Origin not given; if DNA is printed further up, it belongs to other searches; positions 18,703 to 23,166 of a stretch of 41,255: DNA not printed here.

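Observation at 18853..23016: One ORF carries two complete TPR+GT41 modules with an exact 2220-nt period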

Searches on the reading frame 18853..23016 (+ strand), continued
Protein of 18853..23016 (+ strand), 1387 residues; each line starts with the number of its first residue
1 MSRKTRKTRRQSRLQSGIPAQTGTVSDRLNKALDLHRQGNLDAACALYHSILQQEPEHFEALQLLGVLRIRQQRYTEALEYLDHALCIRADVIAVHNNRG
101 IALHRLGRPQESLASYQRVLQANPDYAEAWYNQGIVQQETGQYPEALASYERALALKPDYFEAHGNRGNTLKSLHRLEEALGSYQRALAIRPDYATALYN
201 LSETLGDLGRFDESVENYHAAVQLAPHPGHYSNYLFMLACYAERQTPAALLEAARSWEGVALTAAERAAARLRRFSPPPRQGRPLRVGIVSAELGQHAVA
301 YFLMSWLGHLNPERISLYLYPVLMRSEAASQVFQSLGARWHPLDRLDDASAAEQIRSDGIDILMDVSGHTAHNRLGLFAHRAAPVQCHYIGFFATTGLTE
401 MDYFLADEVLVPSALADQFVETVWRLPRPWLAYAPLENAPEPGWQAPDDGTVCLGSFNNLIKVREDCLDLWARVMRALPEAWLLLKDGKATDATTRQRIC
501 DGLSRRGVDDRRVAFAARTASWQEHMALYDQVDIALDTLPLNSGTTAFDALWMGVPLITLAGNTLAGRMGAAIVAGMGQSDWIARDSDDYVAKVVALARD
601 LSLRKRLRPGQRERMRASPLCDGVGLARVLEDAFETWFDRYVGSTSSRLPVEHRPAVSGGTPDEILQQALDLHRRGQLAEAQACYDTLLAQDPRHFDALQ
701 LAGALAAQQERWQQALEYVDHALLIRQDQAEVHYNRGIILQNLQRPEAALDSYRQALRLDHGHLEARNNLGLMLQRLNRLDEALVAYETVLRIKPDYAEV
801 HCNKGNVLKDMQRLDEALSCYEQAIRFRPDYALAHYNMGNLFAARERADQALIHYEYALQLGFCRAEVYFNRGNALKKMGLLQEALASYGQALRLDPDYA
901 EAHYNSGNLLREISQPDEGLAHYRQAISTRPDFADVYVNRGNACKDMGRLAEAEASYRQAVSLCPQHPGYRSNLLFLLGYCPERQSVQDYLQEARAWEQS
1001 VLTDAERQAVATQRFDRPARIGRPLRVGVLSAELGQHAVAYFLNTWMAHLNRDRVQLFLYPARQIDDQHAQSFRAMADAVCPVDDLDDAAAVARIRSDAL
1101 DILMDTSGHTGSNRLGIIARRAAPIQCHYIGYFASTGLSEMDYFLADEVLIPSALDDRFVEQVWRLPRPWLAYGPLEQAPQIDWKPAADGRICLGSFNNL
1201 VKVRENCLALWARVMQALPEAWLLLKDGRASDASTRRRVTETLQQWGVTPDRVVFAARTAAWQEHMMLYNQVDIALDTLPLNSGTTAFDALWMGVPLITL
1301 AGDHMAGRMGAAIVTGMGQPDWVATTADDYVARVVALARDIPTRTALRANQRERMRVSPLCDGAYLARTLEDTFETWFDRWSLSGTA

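Call 11: find_related_loci(query=window:18853-23013:+, collection=genome_contigs, flank=10000)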
Query window:18853-23013:+ (1387 aa) in genome_contigs; peptide patterns used: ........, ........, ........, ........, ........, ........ (x = any residue, [..] = any of these).
48 stretches matched a pattern; 3 encode a relative of the query (tblastn E <= 1e-3); 3 distinct loci.
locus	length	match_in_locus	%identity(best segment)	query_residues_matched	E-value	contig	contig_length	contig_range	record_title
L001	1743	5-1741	68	18-1380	0e+0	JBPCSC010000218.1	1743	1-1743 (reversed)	MAG: Methylococcaceae bacterium S1Ck117_2398193_flag_0_multi_7.0000_len_1743, whole genome shotgun sequence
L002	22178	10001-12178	37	28-1381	2e-137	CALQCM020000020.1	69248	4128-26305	MAG: Chitinophaga pinensis isolate HRS-HS12-bin-37 genome assembly, contig: HRSG-H12-C352, whole genome shotgun sequence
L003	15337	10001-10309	28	837-939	7e-5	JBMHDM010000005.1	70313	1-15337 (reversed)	MAG: Flavobacteriaceae bacterium isolate xHP1_bin.384 c_000000000005, whole genome shotgun sequence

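Call 12: find_encoding_contigs(protein=P0004, flank=10000, max_places=3)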
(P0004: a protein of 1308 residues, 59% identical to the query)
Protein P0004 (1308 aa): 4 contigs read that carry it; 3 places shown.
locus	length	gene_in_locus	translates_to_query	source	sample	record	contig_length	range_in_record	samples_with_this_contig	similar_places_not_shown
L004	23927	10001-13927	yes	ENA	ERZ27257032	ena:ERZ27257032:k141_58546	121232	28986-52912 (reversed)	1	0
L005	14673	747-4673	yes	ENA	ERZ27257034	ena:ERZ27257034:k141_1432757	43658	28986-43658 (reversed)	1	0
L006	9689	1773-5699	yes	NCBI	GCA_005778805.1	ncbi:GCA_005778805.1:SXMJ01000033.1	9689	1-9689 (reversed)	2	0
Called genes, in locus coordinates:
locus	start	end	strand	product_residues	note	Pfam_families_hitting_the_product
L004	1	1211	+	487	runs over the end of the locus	PF00478:IMPDH, PF00571:CBS, PF03060:NMO, PF01070:FMN_dh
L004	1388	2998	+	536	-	PF00117:GATase, PF07722:Peptidase_C26, PF02540:NAD_synthase, PF03054:tRNA_Me_trans (faint), PF00958:GMP_synt_C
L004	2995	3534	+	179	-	PF00383:dCMP_cyt_deam_1, PF14437:MafB19-deam, PF14439:Bd3614-deam (weak)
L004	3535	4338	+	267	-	PF03705:CheR_N, PF01739:CheR, PF08241:Methyltransf_11 (faint), PF13649:Methyltransf_25 (faint), PF08242:Methyltransf_12 (weak)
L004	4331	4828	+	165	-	PF03975:CheD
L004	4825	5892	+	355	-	PF00072:Response_reg, PF01339:CheB_methylest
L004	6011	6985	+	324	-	PF01207:Dus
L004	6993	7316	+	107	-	PF27465:Fis_N (weak), PF02954:HTH_8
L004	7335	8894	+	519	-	PF02142:MGS, PF01808:AICARFT_IMPCHas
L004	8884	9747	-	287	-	PF27523:PSD, PF02666:PS_Dcarbxylase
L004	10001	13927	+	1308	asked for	PF14559:TPR_19, PF00515:TPR_1, PF13844:Glyco_transf_41, PF00515:TPR_1, PF13424:TPR_12, PF13432:TPR_16, PF13414:TPR_11, PF00515:TPR_1, +35 more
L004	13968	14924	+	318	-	-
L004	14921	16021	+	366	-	PF00132:Hexapep, PF14602:Hexapep_2, PF08241:Methyltransf_11, PF08242:Methyltransf_12 (weak), PF13649:Methyltransf_25 (weak)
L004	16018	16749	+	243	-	PF04989:RMNT_CmcI, PF13578:Methyltransf_24 (weak)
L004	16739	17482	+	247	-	PF00561:Abhydrolase_1, PF12146:Hydrolase_4, PF12697:Abhydrolase_6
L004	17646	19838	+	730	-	PF00669:Flagellin_N, PF00700:Flagellin_C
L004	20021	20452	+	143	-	PF03646:FlaG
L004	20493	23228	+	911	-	PF02465:FliD_N, PF07195:FliD_C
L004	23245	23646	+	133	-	PF02561:FliS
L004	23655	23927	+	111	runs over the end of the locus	PF05400:FliT (weak)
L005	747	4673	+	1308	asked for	PF14559:TPR_19, PF00515:TPR_1, PF13844:Glyco_transf_41, PF00515:TPR_1, PF13424:TPR_12, PF13432:TPR_16, PF13414:TPR_11, PF00515:TPR_1, +35 more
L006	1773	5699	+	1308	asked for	PF14559:TPR_19, PF00515:TPR_1, PF13844:Glyco_transf_41, PF00515:TPR_1, PF13424:TPR_12, PF13432:TPR_16, PF13414:TPR_11, PF00515:TPR_1, +35 more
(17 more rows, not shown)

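Call 13: find_encoding_contigs(protein=P0001, flank=10000, max_places=4)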
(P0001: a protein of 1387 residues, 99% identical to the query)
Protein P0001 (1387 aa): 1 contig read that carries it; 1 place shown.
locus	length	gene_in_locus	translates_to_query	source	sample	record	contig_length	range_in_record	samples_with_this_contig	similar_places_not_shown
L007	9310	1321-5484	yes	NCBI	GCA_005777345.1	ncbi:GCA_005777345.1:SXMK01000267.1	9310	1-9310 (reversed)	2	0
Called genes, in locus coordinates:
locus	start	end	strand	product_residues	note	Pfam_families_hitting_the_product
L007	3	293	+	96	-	?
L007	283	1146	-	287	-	PF27523:PSD, PF02666:PS_Dcarbxylase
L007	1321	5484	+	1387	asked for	PF00515:TPR_1, PF07719:TPR_2, PF13424:TPR_12, PF13432:TPR_16, PF13414:TPR_11, PF13844:Glyco_transf_41, PF13424:TPR_12, PF13414:TPR_11, +40 more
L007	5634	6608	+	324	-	-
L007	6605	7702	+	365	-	PF00132:Hexapep, PF14602:Hexapep_2, PF08241:Methyltransf_11, PF13649:Methyltransf_25 (weak)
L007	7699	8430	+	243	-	PF04989:RMNT_CmcI, PF13578:Methyltransf_24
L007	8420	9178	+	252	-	PF00561:Abhydrolase_1, PF12146:Hydrolase_4, PF12697:Abhydrolase_6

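Call 19: find_encoding_contigs(protein=P0003, flank=10000, max_places=2)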
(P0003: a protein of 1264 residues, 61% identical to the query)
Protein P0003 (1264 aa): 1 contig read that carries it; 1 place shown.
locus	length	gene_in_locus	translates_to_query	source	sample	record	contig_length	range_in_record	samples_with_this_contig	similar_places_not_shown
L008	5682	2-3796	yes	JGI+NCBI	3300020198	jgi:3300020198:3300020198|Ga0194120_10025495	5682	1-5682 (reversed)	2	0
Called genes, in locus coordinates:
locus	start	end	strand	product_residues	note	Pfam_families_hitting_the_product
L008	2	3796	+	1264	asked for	PF00515:TPR_1, PF13844:Glyco_transf_41, PF13424:TPR_12, PF13432:TPR_16, PF13414:TPR_11, PF13414:TPR_11, PF13431:TPR_17, PF13414:TPR_11, +36 more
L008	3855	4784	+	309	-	-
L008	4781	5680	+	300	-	?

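Call 43: find_encoding_contigs(protein=P0119, flank=8000, max_places=1)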
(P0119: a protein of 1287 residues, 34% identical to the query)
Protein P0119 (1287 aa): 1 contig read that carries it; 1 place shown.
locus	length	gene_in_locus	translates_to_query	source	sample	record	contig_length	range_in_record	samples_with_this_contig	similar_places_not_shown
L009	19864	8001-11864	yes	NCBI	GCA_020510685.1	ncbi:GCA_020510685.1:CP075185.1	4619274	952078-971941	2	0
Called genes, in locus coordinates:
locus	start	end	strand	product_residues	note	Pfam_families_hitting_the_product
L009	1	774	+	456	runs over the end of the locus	PF00072:Response_reg, PF00158:Sigma54_activat, PF14532:Sigma54_activ_2, PF07728:AAA_5 (weak), PF25601:AAA_lid_14, PF02954:HTH_8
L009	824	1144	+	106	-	PF02049:FliE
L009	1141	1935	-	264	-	PF07317:PilZN, PF07238:PilZ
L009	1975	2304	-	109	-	PF01312:Bac_export_2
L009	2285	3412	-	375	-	PF02120:Flg_hook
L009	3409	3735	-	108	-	PF05400:FliT (weak)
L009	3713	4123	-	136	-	PF02561:FliS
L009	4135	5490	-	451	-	PF02465:FliD_N, PF07195:FliD_C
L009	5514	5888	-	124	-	PF03646:FlaG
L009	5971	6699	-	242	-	PF00669:Flagellin_N, PF00700:Flagellin_C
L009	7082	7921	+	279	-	PF05050:Methyltransf_21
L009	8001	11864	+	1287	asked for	PF13414:TPR_11, PF13424:TPR_12, PF13432:TPR_16, PF13844:Glyco_transf_41, PF17874:TPR_MalT, PF13424:TPR_12, PF13414:TPR_11, PF13432:TPR_16, +29 more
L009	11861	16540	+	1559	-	PF13414:TPR_11, PF13432:TPR_16, PF13414:TPR_11, PF14559:TPR_19, PF23914:TPR_CcmH_CycH, PF13424:TPR_12, PF13432:TPR_16, PF13844:Glyco_transf_41, +28 more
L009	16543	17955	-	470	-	PF05050:Methyltransf_21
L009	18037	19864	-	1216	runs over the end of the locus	PF00535:Glycos_transf_2, PF13641:Glyco_tranf_2_3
